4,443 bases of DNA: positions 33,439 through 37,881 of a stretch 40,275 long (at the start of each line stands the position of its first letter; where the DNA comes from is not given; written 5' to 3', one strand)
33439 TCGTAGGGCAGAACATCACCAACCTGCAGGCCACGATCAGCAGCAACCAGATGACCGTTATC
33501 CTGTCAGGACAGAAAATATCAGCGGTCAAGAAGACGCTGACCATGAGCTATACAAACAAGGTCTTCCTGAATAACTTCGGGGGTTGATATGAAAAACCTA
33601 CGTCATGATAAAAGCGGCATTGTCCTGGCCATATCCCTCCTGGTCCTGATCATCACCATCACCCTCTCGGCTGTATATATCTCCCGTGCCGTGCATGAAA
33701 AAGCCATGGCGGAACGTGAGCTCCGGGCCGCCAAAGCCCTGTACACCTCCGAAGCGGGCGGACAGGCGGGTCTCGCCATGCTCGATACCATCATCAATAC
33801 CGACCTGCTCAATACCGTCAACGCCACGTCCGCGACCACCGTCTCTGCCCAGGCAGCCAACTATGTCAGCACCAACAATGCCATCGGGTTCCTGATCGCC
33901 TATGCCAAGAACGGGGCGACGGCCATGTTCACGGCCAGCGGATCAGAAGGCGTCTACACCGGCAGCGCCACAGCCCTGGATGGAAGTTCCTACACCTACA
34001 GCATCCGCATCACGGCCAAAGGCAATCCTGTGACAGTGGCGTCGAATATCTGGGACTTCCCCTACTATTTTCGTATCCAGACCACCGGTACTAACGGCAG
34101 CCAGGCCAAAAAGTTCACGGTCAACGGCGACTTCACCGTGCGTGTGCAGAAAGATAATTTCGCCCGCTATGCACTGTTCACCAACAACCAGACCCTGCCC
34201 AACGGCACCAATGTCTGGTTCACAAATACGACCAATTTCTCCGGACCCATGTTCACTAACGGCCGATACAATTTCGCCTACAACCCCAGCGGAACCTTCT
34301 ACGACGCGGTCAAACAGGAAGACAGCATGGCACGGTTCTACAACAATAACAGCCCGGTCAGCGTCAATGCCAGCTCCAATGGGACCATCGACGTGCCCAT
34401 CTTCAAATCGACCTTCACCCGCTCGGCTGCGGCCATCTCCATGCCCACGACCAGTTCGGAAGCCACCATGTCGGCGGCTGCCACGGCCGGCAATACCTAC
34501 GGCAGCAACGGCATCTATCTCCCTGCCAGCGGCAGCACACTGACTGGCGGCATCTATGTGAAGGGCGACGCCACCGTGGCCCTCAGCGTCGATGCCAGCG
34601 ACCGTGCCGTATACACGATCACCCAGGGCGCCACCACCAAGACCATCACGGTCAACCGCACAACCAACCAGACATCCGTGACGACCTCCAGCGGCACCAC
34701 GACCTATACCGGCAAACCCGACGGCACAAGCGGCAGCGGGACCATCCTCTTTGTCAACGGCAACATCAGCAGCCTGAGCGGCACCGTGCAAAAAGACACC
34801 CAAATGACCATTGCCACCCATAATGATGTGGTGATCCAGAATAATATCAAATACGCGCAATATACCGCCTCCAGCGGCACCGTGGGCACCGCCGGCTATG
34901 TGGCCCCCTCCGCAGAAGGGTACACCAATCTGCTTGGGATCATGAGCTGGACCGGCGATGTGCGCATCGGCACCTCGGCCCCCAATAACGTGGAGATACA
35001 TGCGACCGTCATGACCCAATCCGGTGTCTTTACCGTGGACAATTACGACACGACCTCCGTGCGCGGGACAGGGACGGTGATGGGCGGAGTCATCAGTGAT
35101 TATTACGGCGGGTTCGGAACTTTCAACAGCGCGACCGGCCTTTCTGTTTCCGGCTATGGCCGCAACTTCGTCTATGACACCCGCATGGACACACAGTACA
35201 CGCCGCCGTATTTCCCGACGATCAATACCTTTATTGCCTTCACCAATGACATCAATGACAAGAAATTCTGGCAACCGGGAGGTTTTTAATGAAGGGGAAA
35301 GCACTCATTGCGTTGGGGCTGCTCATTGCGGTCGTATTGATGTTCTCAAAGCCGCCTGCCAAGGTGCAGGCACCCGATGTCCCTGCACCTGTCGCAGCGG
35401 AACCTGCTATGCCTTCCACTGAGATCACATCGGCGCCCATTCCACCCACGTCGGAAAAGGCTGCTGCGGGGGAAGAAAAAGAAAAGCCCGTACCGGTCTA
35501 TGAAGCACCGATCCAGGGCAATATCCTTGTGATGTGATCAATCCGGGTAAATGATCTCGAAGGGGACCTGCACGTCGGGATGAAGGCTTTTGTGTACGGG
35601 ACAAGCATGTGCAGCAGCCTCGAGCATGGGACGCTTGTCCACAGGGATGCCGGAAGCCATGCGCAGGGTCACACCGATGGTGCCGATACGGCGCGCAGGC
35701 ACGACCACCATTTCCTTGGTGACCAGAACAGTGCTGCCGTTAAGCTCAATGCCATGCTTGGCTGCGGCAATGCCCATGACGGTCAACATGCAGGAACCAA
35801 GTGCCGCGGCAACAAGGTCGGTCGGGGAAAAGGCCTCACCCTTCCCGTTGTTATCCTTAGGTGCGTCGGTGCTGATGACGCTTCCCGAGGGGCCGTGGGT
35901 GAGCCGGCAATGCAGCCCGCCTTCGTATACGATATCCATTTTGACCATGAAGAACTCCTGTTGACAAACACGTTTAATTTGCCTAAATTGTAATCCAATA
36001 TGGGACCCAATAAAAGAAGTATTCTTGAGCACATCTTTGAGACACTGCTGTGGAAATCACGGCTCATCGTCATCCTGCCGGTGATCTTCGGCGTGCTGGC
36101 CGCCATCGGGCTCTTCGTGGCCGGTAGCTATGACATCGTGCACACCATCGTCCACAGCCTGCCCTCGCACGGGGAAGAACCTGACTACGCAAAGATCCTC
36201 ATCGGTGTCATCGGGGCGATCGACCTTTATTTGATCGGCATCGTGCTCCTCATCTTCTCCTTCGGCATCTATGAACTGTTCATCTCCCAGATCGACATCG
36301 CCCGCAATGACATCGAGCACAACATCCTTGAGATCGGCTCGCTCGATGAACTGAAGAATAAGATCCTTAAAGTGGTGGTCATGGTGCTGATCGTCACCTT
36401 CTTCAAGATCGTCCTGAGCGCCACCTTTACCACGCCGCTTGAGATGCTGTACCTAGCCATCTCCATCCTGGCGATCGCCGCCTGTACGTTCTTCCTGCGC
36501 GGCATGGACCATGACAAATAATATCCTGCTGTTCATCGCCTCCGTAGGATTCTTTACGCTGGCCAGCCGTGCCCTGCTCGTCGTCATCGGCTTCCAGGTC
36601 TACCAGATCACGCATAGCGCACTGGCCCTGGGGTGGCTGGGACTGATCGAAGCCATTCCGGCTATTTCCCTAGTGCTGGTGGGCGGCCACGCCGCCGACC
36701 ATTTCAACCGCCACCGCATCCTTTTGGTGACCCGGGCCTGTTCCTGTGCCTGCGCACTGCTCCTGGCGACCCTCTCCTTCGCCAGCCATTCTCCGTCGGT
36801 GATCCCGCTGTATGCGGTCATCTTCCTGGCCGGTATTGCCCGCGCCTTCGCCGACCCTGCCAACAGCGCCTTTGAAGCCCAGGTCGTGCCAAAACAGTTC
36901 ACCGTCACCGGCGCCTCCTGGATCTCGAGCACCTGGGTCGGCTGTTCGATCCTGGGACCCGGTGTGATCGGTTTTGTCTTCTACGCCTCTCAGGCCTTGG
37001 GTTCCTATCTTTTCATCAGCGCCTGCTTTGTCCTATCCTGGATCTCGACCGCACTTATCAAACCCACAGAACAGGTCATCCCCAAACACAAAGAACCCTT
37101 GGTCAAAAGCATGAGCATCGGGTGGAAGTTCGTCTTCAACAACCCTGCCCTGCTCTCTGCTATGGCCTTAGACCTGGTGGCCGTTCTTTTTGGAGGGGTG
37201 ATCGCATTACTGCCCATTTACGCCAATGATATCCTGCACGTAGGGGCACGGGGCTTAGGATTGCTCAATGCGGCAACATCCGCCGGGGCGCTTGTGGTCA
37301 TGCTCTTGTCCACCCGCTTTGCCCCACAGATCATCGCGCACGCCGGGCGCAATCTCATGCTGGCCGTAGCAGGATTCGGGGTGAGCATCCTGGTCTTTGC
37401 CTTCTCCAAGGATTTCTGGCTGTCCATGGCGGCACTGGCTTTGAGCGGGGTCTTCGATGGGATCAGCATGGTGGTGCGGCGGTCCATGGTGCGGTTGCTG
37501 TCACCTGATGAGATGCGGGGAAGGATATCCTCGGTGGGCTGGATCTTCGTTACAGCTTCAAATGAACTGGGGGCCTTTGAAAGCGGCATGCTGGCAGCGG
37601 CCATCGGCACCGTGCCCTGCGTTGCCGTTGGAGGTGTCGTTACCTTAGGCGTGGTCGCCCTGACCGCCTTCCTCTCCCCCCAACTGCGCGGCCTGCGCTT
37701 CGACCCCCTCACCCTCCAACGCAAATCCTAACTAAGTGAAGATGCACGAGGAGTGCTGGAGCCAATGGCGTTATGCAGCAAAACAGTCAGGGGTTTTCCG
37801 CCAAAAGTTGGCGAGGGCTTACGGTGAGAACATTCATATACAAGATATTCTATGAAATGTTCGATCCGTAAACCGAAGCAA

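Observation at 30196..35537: Two divergent, mirror-image pseudopilin modules, each ending in an oversized PilX-like protein, with no pilus machinery nearby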

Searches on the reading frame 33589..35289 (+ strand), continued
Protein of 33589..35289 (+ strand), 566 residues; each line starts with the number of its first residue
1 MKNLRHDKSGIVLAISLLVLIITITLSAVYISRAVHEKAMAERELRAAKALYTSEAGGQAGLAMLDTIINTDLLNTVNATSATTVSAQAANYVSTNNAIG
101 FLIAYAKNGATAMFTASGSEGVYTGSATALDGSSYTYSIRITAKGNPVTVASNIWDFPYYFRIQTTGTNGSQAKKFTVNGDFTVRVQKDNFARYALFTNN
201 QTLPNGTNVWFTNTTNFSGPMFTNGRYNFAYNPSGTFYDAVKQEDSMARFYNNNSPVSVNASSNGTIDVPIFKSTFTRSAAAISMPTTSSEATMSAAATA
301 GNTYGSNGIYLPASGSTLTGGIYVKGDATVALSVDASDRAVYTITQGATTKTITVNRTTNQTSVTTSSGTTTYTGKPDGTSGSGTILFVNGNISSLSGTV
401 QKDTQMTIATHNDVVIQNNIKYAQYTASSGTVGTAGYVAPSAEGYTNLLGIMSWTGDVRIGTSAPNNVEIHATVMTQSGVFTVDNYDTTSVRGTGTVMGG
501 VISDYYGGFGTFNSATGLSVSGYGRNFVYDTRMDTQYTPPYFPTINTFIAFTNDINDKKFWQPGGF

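Call 53: search_protein_families(library=pfam, max_evalue=0.01, proteins=[L008:9685-11796:+, L008:12315-13571:+, L008:13566-16640:-])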
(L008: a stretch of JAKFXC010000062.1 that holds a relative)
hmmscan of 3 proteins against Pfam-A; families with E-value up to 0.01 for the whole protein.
L008:9685-11796:+ (703 aa): 19 families
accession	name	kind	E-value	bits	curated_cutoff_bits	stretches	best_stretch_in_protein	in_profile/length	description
PF00515.34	TPR_1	-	5.5e-39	130.9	27.8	2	449-482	1-34/34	Tetratricopeptide repeat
PF07719.23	TPR_2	-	7.8e-38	125.9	27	2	449-482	1-34/34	Tetratricopeptide repeat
PF13414.12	TPR_11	-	7.5e-29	99.6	26.8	2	462-497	7-42/42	TPR repeat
PF13181.12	TPR_8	-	1.5e-25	87.5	25.7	0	449-482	1-34/34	Tetratricopeptide repeat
PF13431.12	TPR_17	-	3.2e-22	77.3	24.4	1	472-503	2-33/34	Tetratricopeptide repeat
PF13371.12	TPR_9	-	6.5e-20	71.4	35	1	462-516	8-62/73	Tetratricopeptide repeat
PF13432.12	TPR_16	-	1.3e-19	70.7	32.7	5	421-482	3-64/65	Tetratricopeptide repeat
PF13424.12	TPR_12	-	7.4e-17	61.8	30.1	2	448-510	2-72/77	Tetratricopeptide repeat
PF13428.12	TPR_14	-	6.7e-14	51.5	23.5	0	453-490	5-42/44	Tetratricopeptide repeat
PF14559.12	TPR_19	-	2.3e-13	50.7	25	1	463-517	5-59/68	Tetratricopeptide repeat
PF23914.1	TPR_CcmH_CycH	-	2.3e-06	28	42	1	461-550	62-154/158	Cytochrome c-type biogenesis protein H TPR domain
PF12569.14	NatA_aux_su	-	2.3e-06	27.3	33.3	0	430-491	207-266/515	N-terminal acetyltransferase A, auxiliary subunit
PF13174.12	TPR_6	-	4.9e-05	24.1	26.3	0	485-514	2-31/33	Tetratricopeptide repeat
PF13374.12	TPR_10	-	0.00011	22.6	27.5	0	449-478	2-31/42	Tetratricopeptide repeat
PF13429.12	TPR_15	-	0.00011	22.2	26.2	0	633-690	127-183/280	Tetratricopeptide repeat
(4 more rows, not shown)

L008:12315-13571:+ (418 aa): 2 families
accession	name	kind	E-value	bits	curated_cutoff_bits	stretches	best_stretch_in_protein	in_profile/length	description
PF07690.21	MFS_1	-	1.2e-25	90.6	33.4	2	24-285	5-264/347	Major Facilitator Superfamily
PF05977.19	MFS_3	-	7.9e-22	77.8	27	1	28-399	23-391/524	Transmembrane secretion effector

L008:13566-16640:- (1024 aa): 1 family
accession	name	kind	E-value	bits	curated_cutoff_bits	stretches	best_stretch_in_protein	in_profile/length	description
PF00873.25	ACR_tran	-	1.1e-285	950.7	28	1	4-1016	2-1020/1021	AcrB/AcrD/AcrF family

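Call 80: search_solved_structures(query=A1, max_evalue=10)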
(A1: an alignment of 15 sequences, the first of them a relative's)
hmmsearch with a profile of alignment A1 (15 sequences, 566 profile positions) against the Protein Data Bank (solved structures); distinct sequences matched with E-value up to 10: 1.
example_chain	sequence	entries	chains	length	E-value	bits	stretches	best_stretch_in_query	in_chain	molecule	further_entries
1m8n_A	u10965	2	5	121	0.61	11.9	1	252-350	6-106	Antifreeze protein isoform 501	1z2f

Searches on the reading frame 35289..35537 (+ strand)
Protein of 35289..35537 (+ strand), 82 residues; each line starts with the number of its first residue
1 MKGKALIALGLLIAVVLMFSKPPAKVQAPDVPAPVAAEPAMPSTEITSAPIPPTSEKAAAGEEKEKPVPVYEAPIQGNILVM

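Call 3: search_protein_families(library=pfam, max_evalue=1, proteins=[window:35289-35537:+])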
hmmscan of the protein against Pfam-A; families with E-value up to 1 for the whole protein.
window:35289-35537:+ (82 aa): 0 families

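Call 6: search_protein_families(library=ncbifam, max_evalue=1, proteins=[window:35289-35537:+])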
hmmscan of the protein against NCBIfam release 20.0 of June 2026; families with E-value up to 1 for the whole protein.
window:35289-35537:+ (82 aa): 1 family
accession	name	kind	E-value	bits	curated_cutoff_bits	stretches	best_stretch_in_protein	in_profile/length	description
NF047902.1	MmDecMmdD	equivalog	0.61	10.3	150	1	5-43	24-62/112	methylmalonyl-CoA decarboxylase subunit delta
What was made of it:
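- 35289..35537 (+): Small bitopic membrane protein, 82 aa (N-terminal TM helix, Pro-rich tail). Fourth gene of the plus-arm cassette, start overlapping the X' stop. No Pfam or NCBIfam hit (calls 3, 6).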

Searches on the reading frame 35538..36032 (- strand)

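Call 5: search_protein_families(library=pfam, max_evalue=0.001, proteins=[window:35538-36032:-])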
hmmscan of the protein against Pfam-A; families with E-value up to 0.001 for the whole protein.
window:35538-36032:- (164 aa): 1 family
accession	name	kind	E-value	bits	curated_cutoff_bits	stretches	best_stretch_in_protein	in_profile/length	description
PF02566.24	OsmC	-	2.3e-14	54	27.5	1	63-156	1-97/100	OsmC-like protein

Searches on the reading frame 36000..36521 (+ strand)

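Call 5: search_protein_families(library=pfam, max_evalue=0.001, proteins=[window:36000-36521:+])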
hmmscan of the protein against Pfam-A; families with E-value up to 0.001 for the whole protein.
window:36000-36521:+ (173 aa): 1 family
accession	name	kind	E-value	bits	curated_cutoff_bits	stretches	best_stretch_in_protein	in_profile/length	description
PF03350.21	UPF0114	-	3.4e-34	118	23.1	1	17-137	1-116/117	Uncharacterized protein family, UPF0114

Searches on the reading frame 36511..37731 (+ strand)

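Call 5: search_protein_families(library=pfam, max_evalue=0.001, proteins=[window:36511-37731:+])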
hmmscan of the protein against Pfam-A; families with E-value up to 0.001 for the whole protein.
window:36511-37731:+ (406 aa): 3 families
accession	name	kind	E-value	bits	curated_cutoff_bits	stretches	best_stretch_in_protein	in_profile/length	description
PF07690.21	MFS_1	-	1.5e-22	80.4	33.4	2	11-273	3-264/347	Major Facilitator Superfamily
PF05977.19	MFS_3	-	1.1e-18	67.5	27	1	24-384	31-389/524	Transmembrane secretion effector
PF13347.12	MFS_2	-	0.00073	18.6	27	1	165-327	174-339/427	MFS/sugar transport protein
